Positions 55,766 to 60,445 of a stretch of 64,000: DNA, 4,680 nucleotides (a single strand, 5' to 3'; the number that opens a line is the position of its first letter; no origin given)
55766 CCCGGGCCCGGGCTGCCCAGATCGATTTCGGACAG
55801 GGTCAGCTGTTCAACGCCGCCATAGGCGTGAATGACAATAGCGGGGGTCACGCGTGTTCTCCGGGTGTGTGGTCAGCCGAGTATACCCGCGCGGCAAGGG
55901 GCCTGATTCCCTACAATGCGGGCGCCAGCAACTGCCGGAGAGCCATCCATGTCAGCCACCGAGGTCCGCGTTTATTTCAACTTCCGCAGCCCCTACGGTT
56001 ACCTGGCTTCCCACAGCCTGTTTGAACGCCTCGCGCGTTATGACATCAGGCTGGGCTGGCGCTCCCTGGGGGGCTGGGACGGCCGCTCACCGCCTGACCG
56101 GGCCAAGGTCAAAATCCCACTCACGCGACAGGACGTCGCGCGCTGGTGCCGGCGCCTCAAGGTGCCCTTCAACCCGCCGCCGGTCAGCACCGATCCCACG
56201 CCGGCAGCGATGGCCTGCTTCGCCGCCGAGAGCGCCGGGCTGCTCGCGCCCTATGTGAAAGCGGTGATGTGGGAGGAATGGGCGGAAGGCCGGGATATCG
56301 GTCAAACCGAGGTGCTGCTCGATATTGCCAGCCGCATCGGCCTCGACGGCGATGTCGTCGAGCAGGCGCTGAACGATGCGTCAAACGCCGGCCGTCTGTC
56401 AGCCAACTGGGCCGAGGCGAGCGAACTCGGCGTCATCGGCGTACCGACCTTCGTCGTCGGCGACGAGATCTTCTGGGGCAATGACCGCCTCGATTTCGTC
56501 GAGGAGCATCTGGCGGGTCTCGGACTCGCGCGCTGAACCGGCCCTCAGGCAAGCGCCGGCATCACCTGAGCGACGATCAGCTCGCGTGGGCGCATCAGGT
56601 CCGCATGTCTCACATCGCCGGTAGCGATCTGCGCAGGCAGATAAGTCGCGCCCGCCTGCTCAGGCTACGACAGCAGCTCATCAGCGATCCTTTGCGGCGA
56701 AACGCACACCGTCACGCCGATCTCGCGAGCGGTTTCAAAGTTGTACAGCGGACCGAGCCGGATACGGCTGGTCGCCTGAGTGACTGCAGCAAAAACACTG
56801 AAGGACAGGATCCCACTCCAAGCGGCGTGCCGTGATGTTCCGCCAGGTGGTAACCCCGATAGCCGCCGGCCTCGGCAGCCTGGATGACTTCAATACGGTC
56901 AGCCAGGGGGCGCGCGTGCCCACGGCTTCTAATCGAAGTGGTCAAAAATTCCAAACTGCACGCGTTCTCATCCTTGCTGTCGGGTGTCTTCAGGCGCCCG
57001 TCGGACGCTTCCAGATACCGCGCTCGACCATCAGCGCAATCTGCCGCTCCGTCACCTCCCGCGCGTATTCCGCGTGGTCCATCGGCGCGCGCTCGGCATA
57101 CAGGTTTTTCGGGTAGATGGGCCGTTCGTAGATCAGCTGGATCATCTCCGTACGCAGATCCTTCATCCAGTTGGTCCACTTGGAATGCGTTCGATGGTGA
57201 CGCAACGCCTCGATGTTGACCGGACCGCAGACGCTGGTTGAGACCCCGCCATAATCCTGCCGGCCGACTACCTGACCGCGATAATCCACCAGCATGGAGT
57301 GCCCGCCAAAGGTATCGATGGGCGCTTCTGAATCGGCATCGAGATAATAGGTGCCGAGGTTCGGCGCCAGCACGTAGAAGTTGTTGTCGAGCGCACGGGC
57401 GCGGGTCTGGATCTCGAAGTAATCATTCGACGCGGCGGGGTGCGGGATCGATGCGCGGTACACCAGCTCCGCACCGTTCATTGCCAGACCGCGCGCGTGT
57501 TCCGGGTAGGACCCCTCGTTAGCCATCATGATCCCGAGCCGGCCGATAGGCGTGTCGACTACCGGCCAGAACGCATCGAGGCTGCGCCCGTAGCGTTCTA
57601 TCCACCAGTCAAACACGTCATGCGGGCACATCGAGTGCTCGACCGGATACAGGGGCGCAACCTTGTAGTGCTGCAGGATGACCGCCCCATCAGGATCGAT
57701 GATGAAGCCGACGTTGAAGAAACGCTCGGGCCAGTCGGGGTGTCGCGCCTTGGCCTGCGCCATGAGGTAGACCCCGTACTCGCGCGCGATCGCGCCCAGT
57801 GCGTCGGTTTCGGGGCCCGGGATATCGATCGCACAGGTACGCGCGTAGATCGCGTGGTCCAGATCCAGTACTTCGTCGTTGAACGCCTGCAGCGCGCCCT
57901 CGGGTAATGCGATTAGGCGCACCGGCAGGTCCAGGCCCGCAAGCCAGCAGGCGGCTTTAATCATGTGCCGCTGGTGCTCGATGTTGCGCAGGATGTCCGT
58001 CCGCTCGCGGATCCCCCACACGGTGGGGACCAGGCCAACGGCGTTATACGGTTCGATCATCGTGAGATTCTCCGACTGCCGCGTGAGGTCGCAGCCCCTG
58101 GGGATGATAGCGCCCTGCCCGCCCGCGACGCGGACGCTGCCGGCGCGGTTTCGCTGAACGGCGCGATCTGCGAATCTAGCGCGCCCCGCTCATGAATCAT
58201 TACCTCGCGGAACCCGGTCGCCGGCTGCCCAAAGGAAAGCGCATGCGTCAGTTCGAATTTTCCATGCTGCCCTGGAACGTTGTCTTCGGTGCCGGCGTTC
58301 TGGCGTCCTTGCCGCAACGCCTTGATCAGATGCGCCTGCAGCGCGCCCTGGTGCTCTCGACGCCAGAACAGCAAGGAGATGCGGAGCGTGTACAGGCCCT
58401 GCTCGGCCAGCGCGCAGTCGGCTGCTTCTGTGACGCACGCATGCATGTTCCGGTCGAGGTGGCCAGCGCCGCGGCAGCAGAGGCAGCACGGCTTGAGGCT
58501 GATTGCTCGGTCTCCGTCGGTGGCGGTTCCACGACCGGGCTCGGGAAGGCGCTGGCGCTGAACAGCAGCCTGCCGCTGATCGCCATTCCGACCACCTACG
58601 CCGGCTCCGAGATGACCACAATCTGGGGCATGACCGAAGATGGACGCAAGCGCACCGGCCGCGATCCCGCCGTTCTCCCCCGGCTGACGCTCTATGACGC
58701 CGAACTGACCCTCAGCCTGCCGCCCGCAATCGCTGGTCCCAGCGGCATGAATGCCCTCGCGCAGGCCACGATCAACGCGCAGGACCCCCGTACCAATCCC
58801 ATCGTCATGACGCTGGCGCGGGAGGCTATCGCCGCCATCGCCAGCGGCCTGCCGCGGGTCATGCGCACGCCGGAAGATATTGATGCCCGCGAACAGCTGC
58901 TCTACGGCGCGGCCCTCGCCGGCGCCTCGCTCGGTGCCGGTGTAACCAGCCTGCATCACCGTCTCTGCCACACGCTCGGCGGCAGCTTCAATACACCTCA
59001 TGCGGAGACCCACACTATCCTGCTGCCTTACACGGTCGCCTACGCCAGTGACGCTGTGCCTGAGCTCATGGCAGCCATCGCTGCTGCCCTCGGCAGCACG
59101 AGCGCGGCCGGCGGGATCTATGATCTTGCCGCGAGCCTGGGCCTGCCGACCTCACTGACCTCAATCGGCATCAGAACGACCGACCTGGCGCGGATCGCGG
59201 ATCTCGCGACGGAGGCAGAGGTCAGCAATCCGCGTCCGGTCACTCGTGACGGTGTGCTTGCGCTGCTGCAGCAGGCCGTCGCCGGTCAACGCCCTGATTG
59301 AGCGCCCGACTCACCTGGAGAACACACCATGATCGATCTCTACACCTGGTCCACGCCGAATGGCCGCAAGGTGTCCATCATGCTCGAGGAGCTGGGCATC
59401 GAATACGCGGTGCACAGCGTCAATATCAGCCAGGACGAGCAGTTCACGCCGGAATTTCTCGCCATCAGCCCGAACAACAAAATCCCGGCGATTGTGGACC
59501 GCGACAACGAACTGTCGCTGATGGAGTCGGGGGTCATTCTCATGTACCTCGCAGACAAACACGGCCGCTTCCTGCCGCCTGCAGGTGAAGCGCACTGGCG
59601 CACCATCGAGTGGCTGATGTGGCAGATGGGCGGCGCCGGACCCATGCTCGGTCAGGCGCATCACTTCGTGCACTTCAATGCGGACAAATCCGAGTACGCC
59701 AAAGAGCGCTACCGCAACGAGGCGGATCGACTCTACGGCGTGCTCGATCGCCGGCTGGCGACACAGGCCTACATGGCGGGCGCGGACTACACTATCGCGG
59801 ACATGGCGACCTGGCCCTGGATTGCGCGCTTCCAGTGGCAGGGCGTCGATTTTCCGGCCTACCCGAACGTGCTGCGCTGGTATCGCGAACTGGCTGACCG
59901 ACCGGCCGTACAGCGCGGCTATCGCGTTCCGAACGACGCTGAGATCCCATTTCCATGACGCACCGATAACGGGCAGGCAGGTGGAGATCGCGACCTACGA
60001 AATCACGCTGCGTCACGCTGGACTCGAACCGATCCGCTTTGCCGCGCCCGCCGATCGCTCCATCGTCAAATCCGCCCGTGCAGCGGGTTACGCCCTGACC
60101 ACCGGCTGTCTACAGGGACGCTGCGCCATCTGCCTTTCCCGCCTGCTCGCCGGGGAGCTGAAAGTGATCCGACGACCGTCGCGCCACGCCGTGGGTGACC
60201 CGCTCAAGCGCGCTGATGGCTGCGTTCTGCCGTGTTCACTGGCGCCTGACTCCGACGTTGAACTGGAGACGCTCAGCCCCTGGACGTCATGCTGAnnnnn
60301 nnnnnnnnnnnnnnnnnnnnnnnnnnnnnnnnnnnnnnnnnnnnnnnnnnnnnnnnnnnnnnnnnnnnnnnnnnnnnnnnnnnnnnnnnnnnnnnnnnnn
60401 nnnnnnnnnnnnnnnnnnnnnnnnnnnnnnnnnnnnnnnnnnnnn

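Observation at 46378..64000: Candidate (halo)aromatic catabolic island combining a dehalogenase, lactonase, maleylacetate reductase, Rieske oxygenase with orphan ferredoxin, GSTs and cupins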

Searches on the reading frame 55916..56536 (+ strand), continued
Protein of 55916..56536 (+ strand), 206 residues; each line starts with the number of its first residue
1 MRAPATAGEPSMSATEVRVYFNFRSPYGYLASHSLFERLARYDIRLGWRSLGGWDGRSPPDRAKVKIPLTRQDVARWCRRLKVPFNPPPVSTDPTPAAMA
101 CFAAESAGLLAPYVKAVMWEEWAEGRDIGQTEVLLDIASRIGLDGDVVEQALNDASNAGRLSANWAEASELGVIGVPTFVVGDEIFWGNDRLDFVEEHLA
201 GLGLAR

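Call 68: find_encoding_contigs(protein=P0028, flank=10000, max_places=1)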
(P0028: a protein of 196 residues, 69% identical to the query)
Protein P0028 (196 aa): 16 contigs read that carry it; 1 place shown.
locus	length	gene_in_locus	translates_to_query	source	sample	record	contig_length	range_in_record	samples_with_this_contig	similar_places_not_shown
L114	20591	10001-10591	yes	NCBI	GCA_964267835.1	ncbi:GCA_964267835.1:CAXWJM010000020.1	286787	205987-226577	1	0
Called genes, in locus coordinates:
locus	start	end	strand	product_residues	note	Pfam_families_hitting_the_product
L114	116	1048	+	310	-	PF00378:ECH_1, PF16113:ECH_2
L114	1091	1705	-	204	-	-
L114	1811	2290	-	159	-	PF01575:MaoC_dehydratas, PF13452:FAS1_DH_region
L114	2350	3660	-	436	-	PF00285:Citrate_synt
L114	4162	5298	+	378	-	PF08447:PAS_3, PF00015:MCPsignal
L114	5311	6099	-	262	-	PF12146:Hydrolase_4, PF00561:Abhydrolase_1, PF12697:Abhydrolase_6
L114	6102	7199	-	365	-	PF00296:Bac_luciferase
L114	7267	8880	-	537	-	PF02776:TPP_enzyme_N, PF00205:TPP_enzyme_M, PF02775:TPP_enzyme_C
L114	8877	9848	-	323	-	PF08240:ADH_N, PF00107:ADH_zinc_N, PF13602:ADH_zinc_N_2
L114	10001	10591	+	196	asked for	PF01323:DSBA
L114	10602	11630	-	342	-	PF00296:Bac_luciferase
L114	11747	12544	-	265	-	-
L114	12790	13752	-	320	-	PF00903:Glyoxalase (faint)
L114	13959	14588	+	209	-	PF02798:GST_N, PF13417:GST_N_3, PF13409:GST_N_2, PF00043:GST_C, PF14497:GST_C_3 (weak), PF13410:GST_C_2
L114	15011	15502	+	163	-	-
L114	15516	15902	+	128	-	PF18191:PnpCD_PnpD_N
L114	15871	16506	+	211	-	PF18191:PnpCD_PnpD_N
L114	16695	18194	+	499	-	PF00171:Aldedh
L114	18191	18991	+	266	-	PF00106:adh_short, PF01370:Epimerase (weak), PF08659:KR (faint), PF23441:SDR, PF13561:adh_short_C2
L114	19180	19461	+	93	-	PF07045:DUF1330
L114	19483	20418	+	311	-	PF00135:COesterase, PF20434:BD-FAE, PF07859:Abhydrolase_3, PF00326:Peptidase_S9 (faint)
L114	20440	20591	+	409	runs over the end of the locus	PF01494:FAD_binding_3, PF22607:FAD_binding-like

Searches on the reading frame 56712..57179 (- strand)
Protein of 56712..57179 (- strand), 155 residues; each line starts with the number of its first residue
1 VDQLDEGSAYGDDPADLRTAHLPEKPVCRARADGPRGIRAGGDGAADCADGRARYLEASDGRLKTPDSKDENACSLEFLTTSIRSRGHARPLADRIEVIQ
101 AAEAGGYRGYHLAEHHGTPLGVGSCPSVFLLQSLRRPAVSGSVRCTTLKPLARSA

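Call 10: search_protein_families(library=pfam, proteins=[window:56712-57179:-], max_evalue=0.01)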
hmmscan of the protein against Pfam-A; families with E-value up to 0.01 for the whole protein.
window:56712-57179:- (155 aa): 1 family
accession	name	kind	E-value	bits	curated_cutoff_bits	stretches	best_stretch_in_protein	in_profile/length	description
PF00296.26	Bac_luciferase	-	0.0022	17.8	27.9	1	80-129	8-55/314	Luciferase-like monooxygenase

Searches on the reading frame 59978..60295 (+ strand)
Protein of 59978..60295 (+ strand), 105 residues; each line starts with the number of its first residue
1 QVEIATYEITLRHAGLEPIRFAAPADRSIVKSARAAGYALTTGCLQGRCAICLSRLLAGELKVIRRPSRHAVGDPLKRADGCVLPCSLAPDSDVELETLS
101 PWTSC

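Call 10: search_protein_families(library=pfam, proteins=[window:59978-60295:+], max_evalue=0.01)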
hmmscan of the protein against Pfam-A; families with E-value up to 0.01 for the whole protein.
window:59978-60295:+ (105 aa): 1 family
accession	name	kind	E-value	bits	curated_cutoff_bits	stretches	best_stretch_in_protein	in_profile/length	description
PF00111.32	Fer2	-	6.8e-07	29.6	21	1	18-90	7-76/77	2Fe-2S iron-sulfur cluster binding domain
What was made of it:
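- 59981..60295 (+): Plant-type [2Fe-2S] ferredoxin (CX4CX2C...C), GTG start. PF00111 (call 10).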

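Call 12: search_protein_families(library=ncbifam, proteins=[window:59978-60295:+], max_evalue=0.001)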
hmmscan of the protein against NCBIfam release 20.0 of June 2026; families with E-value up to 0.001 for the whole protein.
window:59978-60295:+ (105 aa): 4 families
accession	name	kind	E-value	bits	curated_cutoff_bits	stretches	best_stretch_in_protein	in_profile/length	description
NF045803.1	MethMoxFADbindMmoC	equivalog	2.2e-08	33.2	500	1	6-97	1-90/343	aromatic/alkene monooxygenase hydroxylase FAD-binding subunit MmoC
TIGR02008.1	fdx_plant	subfamily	8.9e-07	28.6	81.15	1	5-98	1-90/97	ferredoxin [2Fe-2S]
TIGR02160.1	PA_CoA_Oxy5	hypoth_equivalog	2.6e-05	23.2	420.8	1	5-92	261-344/352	1,2-phenylacetyl-CoA epoxidase subunit PaaE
NF004317.0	PRK05713.1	equivalog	0.00049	19.4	338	1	20-101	10-87/312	iron-sulfur-binding ferredoxin reductase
